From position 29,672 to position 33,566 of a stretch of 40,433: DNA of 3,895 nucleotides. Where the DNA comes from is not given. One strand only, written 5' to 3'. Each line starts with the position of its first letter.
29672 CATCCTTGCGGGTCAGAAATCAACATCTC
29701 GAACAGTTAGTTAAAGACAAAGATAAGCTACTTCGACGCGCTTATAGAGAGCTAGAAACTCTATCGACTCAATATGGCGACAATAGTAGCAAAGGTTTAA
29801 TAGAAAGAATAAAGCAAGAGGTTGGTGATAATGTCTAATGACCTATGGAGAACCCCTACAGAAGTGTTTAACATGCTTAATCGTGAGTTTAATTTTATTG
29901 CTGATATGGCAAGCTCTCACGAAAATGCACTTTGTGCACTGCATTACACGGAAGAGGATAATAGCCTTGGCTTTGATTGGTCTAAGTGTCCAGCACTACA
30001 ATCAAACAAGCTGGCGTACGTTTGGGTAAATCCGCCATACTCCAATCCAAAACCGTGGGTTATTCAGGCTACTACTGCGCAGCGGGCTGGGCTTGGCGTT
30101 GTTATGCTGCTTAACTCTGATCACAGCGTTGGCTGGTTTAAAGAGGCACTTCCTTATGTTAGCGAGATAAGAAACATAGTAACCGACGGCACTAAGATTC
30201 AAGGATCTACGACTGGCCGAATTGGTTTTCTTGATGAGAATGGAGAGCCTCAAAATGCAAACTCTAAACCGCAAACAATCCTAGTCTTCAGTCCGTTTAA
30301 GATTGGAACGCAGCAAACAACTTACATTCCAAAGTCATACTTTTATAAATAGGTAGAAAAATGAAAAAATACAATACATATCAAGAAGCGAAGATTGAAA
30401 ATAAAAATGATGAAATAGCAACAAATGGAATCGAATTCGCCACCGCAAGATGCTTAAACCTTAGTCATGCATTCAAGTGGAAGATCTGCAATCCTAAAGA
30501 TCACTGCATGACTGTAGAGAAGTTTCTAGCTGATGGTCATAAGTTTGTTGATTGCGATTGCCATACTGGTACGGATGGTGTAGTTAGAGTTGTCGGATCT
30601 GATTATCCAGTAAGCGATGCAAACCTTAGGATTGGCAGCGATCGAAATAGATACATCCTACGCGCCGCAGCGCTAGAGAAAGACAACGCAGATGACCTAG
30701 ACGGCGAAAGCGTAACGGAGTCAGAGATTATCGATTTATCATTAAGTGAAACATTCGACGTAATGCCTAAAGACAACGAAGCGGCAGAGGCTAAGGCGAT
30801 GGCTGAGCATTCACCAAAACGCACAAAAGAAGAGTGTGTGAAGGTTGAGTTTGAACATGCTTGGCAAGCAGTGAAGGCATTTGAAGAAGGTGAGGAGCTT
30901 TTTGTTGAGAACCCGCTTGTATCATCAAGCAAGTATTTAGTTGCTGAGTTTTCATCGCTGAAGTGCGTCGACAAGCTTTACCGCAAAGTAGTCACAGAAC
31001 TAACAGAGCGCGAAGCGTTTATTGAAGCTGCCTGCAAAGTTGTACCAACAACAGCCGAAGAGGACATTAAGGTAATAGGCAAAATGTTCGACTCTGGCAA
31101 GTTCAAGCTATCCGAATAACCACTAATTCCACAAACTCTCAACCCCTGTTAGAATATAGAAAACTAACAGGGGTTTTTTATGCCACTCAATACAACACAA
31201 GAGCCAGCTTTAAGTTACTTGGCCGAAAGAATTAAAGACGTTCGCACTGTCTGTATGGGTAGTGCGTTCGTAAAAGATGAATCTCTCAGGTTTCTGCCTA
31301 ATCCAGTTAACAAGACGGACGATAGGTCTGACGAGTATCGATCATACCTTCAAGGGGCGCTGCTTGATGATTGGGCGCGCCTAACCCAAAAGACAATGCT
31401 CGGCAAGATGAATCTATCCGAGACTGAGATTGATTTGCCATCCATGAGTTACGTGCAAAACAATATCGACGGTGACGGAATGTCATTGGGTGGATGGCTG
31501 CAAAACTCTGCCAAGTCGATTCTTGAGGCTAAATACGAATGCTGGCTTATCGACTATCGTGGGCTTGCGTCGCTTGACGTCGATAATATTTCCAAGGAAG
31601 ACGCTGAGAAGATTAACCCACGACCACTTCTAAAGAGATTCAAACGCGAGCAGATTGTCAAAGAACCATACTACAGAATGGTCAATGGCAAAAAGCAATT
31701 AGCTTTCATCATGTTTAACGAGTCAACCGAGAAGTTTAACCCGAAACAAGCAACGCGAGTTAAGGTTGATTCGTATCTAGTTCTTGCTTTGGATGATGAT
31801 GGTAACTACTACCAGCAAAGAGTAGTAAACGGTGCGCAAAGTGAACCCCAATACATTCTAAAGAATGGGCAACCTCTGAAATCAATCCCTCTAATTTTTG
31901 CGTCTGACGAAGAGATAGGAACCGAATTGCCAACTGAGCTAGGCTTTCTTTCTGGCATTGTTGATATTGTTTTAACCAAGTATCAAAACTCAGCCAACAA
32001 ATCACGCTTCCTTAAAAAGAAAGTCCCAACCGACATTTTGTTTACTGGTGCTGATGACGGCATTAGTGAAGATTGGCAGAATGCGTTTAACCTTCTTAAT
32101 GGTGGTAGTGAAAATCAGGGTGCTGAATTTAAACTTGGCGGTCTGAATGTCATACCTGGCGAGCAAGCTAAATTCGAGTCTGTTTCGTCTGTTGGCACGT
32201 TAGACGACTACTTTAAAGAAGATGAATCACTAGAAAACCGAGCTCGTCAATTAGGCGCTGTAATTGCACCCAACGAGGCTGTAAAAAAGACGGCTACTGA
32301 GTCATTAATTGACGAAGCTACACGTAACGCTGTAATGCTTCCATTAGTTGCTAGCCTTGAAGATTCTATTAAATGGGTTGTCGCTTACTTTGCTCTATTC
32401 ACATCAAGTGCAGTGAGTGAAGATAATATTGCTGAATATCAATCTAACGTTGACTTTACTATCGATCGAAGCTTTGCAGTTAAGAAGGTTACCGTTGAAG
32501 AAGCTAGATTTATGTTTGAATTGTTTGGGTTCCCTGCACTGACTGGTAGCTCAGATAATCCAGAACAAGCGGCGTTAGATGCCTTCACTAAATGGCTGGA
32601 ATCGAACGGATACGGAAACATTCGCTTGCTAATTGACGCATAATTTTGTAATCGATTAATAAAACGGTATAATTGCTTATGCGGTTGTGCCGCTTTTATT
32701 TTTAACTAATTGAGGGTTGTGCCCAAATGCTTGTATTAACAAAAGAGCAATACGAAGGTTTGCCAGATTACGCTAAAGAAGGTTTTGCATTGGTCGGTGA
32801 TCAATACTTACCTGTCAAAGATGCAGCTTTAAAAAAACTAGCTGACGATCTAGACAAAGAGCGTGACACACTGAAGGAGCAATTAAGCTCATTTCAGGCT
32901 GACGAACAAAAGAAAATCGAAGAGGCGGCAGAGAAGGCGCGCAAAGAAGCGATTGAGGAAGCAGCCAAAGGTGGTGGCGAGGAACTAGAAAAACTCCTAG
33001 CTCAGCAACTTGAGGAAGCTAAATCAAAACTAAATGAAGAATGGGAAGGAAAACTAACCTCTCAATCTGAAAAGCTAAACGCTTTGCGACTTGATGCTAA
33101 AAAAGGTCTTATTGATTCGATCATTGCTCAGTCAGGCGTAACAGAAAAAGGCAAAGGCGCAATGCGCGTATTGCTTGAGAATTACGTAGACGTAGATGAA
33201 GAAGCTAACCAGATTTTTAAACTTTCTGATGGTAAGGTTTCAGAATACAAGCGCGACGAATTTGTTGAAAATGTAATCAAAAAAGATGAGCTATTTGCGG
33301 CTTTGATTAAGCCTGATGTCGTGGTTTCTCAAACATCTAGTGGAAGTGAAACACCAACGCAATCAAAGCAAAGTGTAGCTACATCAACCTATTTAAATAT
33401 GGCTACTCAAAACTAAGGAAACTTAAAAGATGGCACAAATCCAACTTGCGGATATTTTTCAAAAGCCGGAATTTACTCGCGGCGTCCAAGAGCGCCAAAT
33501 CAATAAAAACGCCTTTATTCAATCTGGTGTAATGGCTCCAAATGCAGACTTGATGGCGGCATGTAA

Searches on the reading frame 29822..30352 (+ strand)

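Call 8: search_protein_families(library=phrogs, max_evalue=0.001, proteins=[window:29822-30352:+])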
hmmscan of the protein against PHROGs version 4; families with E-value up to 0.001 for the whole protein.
window:29822-30352:+ (176 aa): 4 families
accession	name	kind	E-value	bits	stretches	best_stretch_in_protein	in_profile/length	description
phrog_111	-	other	1.3e-49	170.7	1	5-172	63-218/345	DNA methyltransferase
phrog_22740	-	unknown function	5.4e-17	63.1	1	5-88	10-87/99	-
phrog_6083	-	DNA, RNA and nucleotide metabolism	1.7e-11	45.1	1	92-170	6-80/94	DNA methylase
phrog_33262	-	moron, auxiliary metabolic gene and host takeover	1.4e-05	24.8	1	7-85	305-381/495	phosphoadenosine phosphosulfate reductase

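Call 9: search_protein_families(library=pfam, max_evalue=0.01, proteins=[window:29822-30352:+])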
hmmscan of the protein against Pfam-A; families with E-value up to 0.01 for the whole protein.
window:29822-30352:+ (176 aa): 1 family
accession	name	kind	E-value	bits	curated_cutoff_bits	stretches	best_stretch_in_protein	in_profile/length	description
PF05869.16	Dam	-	6.7e-39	133.7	28.1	1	6-169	9-157/169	DNA N-6-adenine-methyltransferase (Dam)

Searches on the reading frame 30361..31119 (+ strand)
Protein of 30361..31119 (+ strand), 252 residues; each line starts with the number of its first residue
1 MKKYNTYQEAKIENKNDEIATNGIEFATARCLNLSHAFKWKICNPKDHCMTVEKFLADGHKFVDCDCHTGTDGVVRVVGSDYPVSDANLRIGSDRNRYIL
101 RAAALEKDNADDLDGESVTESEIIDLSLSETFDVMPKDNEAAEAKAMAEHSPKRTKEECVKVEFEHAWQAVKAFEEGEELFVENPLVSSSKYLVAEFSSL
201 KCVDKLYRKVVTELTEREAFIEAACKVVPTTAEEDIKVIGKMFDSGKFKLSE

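Call 8: search_protein_families(library=phrogs, max_evalue=0.001, proteins=[window:30361-31119:+])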
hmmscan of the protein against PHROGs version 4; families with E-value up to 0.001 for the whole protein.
window:30361-31119:+ (252 aa): 1 family
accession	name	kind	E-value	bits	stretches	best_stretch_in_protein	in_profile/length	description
phrog_13341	-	unknown function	3.7e-20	73.5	1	1-112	1-114/252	-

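Call 9: search_protein_families(library=pfam, max_evalue=0.01, proteins=[window:30361-31119:+])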
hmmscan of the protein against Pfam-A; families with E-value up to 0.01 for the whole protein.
window:30361-31119:+ (252 aa): 0 families

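Call 74: search_protein_families(library=pfam, max_evalue=0.01, proteins=[window:30361-31119:+])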
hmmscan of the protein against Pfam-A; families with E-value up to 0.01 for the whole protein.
window:30361-31119:+ (252 aa): 0 families

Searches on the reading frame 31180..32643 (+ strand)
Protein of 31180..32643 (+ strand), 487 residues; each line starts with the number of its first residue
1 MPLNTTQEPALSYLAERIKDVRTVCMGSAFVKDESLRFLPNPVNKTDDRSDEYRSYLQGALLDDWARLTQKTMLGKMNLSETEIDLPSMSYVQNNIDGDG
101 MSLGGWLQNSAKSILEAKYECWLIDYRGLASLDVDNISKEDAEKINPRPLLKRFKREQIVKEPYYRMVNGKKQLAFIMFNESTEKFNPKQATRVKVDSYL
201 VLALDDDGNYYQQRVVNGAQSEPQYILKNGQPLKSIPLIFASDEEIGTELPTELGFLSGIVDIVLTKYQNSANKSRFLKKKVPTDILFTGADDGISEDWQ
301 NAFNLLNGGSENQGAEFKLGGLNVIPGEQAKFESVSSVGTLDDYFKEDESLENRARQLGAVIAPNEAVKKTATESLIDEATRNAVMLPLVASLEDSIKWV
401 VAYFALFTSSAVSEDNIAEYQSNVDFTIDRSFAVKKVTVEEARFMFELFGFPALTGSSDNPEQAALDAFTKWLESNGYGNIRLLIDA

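Call 8: search_protein_families(library=phrogs, max_evalue=0.001, proteins=[window:31180-32643:+])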
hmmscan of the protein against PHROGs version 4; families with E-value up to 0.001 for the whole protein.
window:31180-32643:+ (487 aa): 2 families
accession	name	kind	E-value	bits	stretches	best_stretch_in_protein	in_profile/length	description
phrog_145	-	head and packaging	4.1e-44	152.2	1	3-449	9-429/493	portal protein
phrog_2417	-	unknown function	2.3e-09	38.1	1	18-128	20-133/242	-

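Call 9: search_protein_families(library=pfam, max_evalue=0.01, proteins=[window:31180-32643:+])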
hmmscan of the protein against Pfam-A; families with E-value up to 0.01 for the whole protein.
window:31180-32643:+ (487 aa): 1 family
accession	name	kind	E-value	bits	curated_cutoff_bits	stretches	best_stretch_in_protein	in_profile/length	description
PF13264.11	DUF4055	-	0.0023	18.5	25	1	347-407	78-139/140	Domain of unknown function (DUF4055)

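Call 87: find_related_loci(query=window:31180-32643:+, collection=viral_contigs, flank=10000)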
Query window:31180-32643:+ (487 aa) in viral_contigs; peptide patterns used: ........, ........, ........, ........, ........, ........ (x = any residue, [..] = any of these).
8 stretches matched a pattern; 1 encode a relative of the query (tblastn E <= 1e-3); 1 distinct loci.
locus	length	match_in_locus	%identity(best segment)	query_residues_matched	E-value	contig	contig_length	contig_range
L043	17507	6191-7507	33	8-448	5e-67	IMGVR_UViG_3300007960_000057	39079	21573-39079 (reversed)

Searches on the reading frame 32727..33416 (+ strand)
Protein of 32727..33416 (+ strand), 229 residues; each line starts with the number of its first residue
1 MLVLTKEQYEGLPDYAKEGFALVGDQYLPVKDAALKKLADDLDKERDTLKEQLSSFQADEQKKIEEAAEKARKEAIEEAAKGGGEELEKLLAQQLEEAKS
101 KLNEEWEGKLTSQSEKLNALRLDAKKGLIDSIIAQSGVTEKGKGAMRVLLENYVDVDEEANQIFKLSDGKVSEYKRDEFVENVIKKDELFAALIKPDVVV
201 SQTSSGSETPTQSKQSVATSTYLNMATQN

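Call 8: search_protein_families(library=phrogs, max_evalue=0.001, proteins=[window:32727-33416:+])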
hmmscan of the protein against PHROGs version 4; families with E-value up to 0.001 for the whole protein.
window:32727-33416:+ (229 aa): 1 family
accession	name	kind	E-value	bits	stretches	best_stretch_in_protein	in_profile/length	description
phrog_206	-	head and packaging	7.1e-08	33.5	1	2-198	4-214/263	head scaffolding protein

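Call 9: search_protein_families(library=pfam, max_evalue=0.01, proteins=[window:32727-33416:+])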
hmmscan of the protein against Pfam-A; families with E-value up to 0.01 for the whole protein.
window:32727-33416:+ (229 aa): 3 families
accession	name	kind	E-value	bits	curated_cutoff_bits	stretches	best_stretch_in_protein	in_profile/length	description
PF19753.4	DUF6240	-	2.4e-05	24.3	26.6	1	28-184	21-188/276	Family of unknown function (DUF6240)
PF24564.1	DUF7605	-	0.00011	22.6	27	1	34-135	50-148/183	Domain of unknown function (DUF7605)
PF05235.19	CHAD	-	0.0013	19.2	25.6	1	31-126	91-184/228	CHAD domain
